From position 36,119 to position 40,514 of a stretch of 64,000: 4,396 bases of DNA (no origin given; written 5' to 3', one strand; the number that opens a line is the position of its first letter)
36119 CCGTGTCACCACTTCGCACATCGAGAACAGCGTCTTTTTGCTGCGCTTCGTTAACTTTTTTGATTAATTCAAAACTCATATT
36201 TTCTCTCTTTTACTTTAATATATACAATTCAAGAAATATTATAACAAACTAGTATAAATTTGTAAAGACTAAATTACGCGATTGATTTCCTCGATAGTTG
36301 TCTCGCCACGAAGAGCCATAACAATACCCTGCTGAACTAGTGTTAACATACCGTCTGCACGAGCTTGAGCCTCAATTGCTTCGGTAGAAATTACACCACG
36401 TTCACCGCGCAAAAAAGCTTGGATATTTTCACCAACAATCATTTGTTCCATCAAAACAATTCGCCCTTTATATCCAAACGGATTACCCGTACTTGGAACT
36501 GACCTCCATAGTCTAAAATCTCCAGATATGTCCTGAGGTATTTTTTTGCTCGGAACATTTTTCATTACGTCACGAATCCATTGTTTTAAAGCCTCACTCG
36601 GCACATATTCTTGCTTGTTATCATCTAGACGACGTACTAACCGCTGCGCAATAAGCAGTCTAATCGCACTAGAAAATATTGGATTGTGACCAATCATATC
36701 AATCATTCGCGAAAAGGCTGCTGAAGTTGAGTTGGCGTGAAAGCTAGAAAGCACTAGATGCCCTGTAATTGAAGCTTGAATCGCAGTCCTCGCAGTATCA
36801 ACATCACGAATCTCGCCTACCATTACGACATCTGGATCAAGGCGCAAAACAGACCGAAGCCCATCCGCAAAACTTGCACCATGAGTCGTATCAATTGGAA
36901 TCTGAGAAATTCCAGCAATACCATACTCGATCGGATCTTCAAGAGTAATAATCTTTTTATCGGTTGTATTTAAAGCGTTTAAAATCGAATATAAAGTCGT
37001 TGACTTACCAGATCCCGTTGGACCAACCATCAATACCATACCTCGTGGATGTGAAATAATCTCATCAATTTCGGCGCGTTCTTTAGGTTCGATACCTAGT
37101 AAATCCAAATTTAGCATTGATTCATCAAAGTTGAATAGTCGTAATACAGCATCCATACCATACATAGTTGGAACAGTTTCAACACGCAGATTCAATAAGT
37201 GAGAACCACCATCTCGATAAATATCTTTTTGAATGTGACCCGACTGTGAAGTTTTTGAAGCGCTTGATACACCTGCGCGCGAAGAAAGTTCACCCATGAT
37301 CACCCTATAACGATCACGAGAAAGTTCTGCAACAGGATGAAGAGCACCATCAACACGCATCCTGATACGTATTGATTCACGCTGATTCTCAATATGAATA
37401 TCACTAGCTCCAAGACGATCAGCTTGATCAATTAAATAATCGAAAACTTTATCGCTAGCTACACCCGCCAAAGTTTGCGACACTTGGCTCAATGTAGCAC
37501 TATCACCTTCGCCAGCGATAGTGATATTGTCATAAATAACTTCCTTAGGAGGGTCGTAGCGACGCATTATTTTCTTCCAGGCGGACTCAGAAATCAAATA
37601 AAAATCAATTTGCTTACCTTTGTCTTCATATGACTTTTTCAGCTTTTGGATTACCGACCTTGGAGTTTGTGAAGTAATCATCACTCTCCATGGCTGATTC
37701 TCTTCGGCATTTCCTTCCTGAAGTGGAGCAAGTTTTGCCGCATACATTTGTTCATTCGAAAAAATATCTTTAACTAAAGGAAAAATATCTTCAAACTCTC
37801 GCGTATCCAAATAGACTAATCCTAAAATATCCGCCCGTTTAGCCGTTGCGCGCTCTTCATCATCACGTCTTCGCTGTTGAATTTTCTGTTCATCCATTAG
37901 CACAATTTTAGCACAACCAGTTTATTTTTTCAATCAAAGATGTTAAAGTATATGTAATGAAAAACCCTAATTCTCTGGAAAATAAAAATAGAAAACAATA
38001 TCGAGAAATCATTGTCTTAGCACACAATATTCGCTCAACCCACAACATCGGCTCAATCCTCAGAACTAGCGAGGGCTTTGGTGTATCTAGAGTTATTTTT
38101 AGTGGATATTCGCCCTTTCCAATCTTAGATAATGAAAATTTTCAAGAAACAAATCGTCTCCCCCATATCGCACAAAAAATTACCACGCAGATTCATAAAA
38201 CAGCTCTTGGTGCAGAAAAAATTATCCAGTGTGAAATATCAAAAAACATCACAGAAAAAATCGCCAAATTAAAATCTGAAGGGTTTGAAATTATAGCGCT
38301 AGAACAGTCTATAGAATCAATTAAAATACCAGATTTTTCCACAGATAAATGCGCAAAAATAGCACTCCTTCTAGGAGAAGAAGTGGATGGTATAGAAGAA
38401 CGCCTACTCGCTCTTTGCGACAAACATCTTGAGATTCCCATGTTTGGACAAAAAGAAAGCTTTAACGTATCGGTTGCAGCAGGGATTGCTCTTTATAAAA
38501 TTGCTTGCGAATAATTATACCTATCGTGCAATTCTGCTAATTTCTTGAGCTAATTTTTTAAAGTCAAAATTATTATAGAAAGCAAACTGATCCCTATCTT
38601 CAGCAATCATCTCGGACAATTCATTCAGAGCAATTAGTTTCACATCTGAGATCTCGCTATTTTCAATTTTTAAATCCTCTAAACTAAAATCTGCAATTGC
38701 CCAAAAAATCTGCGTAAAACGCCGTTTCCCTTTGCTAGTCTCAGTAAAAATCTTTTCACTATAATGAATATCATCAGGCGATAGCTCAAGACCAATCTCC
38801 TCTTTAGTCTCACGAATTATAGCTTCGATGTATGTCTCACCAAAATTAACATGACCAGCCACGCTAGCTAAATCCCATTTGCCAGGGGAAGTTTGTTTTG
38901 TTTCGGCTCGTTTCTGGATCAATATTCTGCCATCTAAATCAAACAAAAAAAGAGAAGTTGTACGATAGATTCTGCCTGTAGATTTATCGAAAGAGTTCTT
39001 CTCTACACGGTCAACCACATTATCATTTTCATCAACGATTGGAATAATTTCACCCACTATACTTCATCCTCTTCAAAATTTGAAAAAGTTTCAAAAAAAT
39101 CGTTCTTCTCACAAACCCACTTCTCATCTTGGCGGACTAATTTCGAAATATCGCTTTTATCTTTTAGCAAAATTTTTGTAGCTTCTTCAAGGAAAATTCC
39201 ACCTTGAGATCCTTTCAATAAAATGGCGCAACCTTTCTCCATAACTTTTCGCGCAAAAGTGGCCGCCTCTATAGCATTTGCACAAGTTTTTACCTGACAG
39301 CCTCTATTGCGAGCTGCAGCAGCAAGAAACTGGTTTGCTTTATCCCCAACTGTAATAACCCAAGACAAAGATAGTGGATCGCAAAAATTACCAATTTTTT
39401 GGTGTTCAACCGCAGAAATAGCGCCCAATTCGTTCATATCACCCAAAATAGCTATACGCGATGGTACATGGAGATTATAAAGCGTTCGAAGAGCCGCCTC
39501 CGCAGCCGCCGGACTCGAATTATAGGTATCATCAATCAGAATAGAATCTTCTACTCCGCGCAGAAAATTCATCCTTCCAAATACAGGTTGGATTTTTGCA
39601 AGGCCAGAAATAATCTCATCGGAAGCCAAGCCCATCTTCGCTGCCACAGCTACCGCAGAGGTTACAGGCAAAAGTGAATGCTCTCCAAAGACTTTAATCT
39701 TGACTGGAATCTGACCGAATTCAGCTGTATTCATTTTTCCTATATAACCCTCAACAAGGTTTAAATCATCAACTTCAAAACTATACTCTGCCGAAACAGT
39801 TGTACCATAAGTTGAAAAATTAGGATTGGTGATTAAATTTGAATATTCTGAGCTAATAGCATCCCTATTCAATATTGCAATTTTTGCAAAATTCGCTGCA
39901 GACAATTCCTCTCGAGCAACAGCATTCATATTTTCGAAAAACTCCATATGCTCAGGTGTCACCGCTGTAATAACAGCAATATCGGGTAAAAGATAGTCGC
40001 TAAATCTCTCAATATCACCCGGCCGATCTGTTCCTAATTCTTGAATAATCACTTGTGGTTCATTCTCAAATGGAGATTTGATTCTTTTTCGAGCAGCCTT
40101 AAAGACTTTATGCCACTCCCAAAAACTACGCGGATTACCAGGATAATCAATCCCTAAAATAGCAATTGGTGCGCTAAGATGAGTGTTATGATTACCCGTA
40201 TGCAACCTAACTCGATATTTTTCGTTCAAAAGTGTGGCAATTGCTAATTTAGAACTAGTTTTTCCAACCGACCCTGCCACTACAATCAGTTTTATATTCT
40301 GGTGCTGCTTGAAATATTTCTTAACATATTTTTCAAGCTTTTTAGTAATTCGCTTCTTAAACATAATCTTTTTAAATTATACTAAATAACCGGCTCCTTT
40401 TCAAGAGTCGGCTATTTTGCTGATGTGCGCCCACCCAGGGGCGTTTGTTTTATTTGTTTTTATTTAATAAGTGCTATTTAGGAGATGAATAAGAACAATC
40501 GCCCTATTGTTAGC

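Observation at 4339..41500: Recurrent leaderless-gene architecture: (TGn)TAnAAT, then 6-7 nt, then ATG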

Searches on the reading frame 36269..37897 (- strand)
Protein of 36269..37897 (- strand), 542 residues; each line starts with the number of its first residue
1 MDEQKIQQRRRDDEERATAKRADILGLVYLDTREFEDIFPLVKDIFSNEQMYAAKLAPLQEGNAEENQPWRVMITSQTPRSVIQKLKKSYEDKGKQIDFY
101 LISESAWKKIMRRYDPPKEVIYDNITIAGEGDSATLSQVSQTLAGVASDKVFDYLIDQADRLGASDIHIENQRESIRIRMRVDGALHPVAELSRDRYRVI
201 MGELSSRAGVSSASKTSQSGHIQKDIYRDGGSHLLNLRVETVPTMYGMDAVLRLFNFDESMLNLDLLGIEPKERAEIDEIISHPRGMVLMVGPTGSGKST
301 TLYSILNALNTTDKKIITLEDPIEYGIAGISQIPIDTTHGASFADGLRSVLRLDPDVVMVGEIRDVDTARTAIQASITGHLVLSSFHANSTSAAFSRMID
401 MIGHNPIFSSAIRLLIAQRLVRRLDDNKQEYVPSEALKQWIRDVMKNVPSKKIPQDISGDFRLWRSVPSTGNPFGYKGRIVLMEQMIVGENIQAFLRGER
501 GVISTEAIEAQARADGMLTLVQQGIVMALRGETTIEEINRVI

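Call 41: search_protein_families(library=ncbifam, proteins=[window:36269-37897:-], max_evalue=0.00001)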
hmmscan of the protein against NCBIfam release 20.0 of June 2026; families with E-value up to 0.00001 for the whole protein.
window:36269-37897:- (542 aa): 17 families
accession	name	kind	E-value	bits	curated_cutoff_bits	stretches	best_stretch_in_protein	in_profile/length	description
TIGR02533.1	type_II_gspE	equivalog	7.9e-100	334.8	630.25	1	150-541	111-485/486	type II secretion system ATPase GspE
TIGR02538.1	type_IV_pilB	equivalog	6.8e-91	305.6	675.65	1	150-541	183-561/564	type IV-A pilus assembly ATPase PilB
NF007755.0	PRK10436.1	equivalog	4.2e-86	289.4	617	1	152-542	89-459/465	type II secretion system protein GspE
NF053534.1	T4PilAsmATPsTfpB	equivalog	7e-77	259.1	850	1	150-542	203-582/584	type IV pilus assembly ATPase TfpB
NF041000.1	ATPase_ComGA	equivalog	5.2e-59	199.4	300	1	155-422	3-266/267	competence type IV pilus ATPase ComGA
TIGR01420.1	pilT_fam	subfamily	2.2e-48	165.2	319.1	1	154-429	4-276/343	PilT/PilU family type 4a pilus ATPase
TIGR02525.1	plasmid_TraJ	equivalog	2.7e-28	99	368.3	1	281-429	145-306/372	plasmid transfer ATPase TraJ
TIGR02524.1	dot_icm_DotB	equivalog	2.8e-25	89.3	463.3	1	276-451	125-315/358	Dot/Icm type IV secretion system ATPase DotB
TIGR02782.1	TrbB_P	equivalog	1.9e-15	56.9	304.55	1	276-404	128-258/303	P-type conjugative transfer ATPase TrbB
NF058587.1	archaellum_moto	equivalog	4.9e-15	55.3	550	1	288-407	278-398/527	archaellum flagellar ATPase motor FlaI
TIGR02788.1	VirB11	equivalog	5.4e-15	55.2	249.95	1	286-406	145-270/308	P-type DNA transfer ATPase VirB11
NF010469.0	PRK13894.1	subfamily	1.3e-13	51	508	1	274-418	139-284/320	conjugal transfer ATPase TrbB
NF010407.0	PRK13833.1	subfamily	4e-13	49.5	499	1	285-401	144-262/323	conjugal transfer protein TrbB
NF053672.1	bindosome_BasE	exception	3.9e-11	42.4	1000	1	280-417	265-405/512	bindosome assembly system ATPase subunit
TIGR03819.1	heli_sec_ATPase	hypoth_equivalog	1.8e-09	37.3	373.15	1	264-398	157-297/340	TadA family conjugal transfer-associated ATPase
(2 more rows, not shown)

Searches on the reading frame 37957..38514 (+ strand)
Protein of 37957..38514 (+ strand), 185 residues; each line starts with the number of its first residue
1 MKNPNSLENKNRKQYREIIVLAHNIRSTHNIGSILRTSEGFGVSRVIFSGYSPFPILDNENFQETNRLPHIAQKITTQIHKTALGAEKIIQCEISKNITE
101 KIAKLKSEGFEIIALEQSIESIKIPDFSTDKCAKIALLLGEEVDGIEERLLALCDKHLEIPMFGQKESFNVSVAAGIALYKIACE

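Call 10: search_protein_families(library=ncbifam, proteins=[window:37957-38514:+])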
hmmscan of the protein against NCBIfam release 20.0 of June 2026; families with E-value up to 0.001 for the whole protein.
window:37957-38514:+ (185 aa): 10 families
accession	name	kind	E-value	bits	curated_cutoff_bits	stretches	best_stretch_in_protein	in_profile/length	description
TIGR00186.1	rRNA_methyl_3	equivalog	4.1e-28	98.5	160.15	2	73-183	130-237/240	23S rRNA (guanosine(2251)-2'-O)-methyltransferase RlmB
NF008295.0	PRK11081.1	equivalog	9.6e-20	71.1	227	1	76-181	57-160/230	tRNA (guanosine(18)-2'-O)-methyltransferase TrmH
NF008386.0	PRK11181.1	equivalog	8.3e-13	48.1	366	1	74-182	133-238/244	23S rRNA (guanosine(2251)-2'-O)-methyltransferase RlmB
NF008117.0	PRK10864.1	equivalog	9.4e-13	48.1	267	1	81-179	240-335/344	tRNA/rRNA methyltransferase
NF000477.1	NshR_TsnR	equivalog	1.9e-12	47.2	425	1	100-181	180-259/266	NshR/TsnR family 23S rRNA methyltransferase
TIGR00050.1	rRNA_methyl_1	subfamily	4.5e-09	36.5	167.15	1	20-182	7-153/233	TrmJ/YjtD family RNA methyltransferase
NF000035.1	nosihep_NshR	exception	9.2e-06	25.3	500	1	129-181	207-259/274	NshR family nosiheptide/thiostrepton resistance 23S rRNA methyltransferase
TIGR00185.1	tRNA_yibK_trmL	equivalog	0.0001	22.2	190.6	1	129-182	92-144/154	tRNA (uridine(34)/cytosine(34)/5-carboxymethylaminomethyluridine(34)-2'-O)-methyltransferase TrmL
NF007752.0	PRK10433.1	equivalog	0.00032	20.3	212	1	56-182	33-155/228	tRNA/rRNA methyltransferase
NF041077.1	tRNAmeth_TrmJ_Sulfolob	equivalog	0.00039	20.1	350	1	112-182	83-151/229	tRNA (cytidine-2'-O-)-methyltransferase TrmJ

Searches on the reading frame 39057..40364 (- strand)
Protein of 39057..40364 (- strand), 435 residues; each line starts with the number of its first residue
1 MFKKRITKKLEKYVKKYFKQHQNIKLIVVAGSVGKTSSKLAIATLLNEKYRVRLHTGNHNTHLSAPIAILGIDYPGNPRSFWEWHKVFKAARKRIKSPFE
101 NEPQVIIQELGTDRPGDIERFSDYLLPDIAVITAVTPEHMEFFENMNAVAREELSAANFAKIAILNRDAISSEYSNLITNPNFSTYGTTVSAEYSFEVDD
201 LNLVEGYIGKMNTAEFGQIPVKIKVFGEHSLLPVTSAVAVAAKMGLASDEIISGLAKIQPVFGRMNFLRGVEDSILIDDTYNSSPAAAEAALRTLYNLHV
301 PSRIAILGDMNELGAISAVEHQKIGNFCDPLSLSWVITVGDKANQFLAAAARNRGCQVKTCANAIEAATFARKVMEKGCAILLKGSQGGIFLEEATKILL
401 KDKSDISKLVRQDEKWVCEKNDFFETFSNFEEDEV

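Call 41: search_protein_families(library=ncbifam, proteins=[window:39057-40364:-], max_evalue=0.00001)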
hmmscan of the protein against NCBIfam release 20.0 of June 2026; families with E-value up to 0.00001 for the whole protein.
window:39057-40364:- (435 aa): 16 families
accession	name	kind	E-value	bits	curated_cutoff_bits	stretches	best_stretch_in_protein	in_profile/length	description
TIGR01143.1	murF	subfamily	3.9e-57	194.1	288.6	2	101-388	124-408/418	UDP-N-acetylmuramoyl-tripeptide--D-alanyl-D-alanine ligase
NF008896.0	PRK11929.1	equivalog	2.1e-53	181.4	1023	1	102-395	655-952/965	bifunctional UDP-N-acetylmuramoyl-L-alanyl-D-glutamate--2,6-diaminopimelate ligase MurE/UDP-N-acetylmuramoyl-tripeptide--D-alanyl-D-alanine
NF008041.0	PRK10773.1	equivalog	1.4e-30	106.4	551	1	102-389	151-438/453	UDP-N-acetylmuramoyl-tripeptide--D-alanyl-D-alanine ligase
NF010693.0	PRK14093.1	equivalog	1.9e-27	96.1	544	1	105-389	162-455/479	UDP-N-acetylmuramoylalanyl-D-glutamyl-2,6-diaminopimelate--D-alanyl-D-alanine ligase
NF008897.0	PRK11930.1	equivalog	7.4e-26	90.4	804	1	102-388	158-443/822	bifunctional UDP-N-acetylmuramoyl-tripeptide:D-alanyl-D-alanine ligase/alanine racemase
NF001126.0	PRK00139.1-4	equivalog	3.8e-16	58.7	373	1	128-306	195-373/486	UDP-N-acetylmuramoyl-L-alanyl-D-glutamate--2,6-diaminopimelate ligase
TIGR01087.1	murD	equivalog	3.7e-15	55.9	211.95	1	126-383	171-415/441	UDP-N-acetylmuramoyl-L-alanine--D-glutamate ligase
TIGR01082.1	murC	equivalog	1.4e-14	54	335.1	1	126-297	167-339/449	UDP-N-acetylmuramate--L-alanine ligase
TIGR01085.1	murE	subfamily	6.3e-14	51.7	257.3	1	128-304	179-361/472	UDP-N-acetylmuramyl-tripeptide synthetase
NF001124.0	PRK00139.1-2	equivalog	8.2e-13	47.9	476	1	128-306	200-381/500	UDP-N-acetylmuramoyl-L-alanyl-D-glutamate--2,6-diaminopimelate ligase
NF053647.1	pMurD2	equivalog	1.6e-10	40.5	550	0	211-285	226-300/405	pseudomurein biosynthesis peptide ligase pMurD2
NF033197.0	F430_CfbE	equivalog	1.8e-10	40.4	250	1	155-295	202-336/430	coenzyme F430 synthase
NF001123.0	PRK00139.1-1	equivalog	7.7e-10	38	586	1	128-296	198-371/493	UDP-N-acetylmuramoyl-L-alanyl-D-glutamate--2,6-diaminopimelate ligase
NF053645.1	pMurC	equivalog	8e-09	34.7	560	0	217-298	307-388/492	pseudomurein biosynthesis peptide ligase pMurC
NF010628.0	PRK14022.1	equivalog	4.4e-07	29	536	1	22-278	109-346/483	UDP-N-acetylmuramoyl-L-alanyl-D-glutamate--L-lysine ligase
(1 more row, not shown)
